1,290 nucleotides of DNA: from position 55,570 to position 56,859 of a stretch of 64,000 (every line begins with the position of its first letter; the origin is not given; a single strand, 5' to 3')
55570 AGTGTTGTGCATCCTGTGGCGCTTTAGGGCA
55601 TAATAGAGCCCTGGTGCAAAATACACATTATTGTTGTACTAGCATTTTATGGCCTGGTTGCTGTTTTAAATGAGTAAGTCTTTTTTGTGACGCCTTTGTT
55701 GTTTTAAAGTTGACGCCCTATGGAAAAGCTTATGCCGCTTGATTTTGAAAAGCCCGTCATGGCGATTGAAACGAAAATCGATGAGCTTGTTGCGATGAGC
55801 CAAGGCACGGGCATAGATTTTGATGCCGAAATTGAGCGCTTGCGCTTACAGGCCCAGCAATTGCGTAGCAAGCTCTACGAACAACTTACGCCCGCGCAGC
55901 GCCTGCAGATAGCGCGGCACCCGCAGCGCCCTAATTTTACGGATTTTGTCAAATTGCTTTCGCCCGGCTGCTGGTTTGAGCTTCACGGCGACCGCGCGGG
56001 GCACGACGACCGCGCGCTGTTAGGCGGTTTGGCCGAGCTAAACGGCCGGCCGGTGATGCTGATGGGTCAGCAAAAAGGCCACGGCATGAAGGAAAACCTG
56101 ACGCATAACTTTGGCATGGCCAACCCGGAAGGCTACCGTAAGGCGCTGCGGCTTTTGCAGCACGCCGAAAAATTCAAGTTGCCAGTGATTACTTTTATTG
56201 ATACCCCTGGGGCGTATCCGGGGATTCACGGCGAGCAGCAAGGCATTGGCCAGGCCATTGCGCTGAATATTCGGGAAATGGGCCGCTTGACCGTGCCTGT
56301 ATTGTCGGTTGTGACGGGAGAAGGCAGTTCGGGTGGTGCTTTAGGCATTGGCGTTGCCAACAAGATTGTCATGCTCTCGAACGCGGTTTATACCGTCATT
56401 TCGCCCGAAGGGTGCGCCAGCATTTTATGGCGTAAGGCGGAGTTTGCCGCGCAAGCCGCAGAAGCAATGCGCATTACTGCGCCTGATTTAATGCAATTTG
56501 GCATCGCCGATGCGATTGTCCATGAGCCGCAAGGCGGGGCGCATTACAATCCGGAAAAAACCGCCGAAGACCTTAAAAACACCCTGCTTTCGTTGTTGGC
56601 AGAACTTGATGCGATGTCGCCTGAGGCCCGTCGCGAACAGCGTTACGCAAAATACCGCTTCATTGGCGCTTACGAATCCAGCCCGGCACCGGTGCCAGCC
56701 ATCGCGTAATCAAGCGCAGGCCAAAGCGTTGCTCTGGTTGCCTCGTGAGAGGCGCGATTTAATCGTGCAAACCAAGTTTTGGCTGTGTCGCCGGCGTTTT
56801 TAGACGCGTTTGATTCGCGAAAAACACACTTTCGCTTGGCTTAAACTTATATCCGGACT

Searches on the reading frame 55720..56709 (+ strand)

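Call 59: search_protein_families(library=pfam, proteins=[window:55720-56709:+], max_evalue=0.001)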
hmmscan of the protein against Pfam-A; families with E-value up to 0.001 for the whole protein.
window:55720-56709:+ (329 aa): 3 families
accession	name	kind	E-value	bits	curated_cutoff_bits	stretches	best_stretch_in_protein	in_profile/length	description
PF03255.19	ACCA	-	3.5e-130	434.2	23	1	7-316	2-310/310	Acetyl co-enzyme A carboxylase carboxyltransferase-like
PF01039.27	Carboxyl_trans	-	2e-19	70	22.3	1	100-247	284-427/493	Carboxyl transferase domain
PF06833.16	MdcE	-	0.00041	20.6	32.7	1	151-298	25-167/196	Malonate decarboxylase gamma subunit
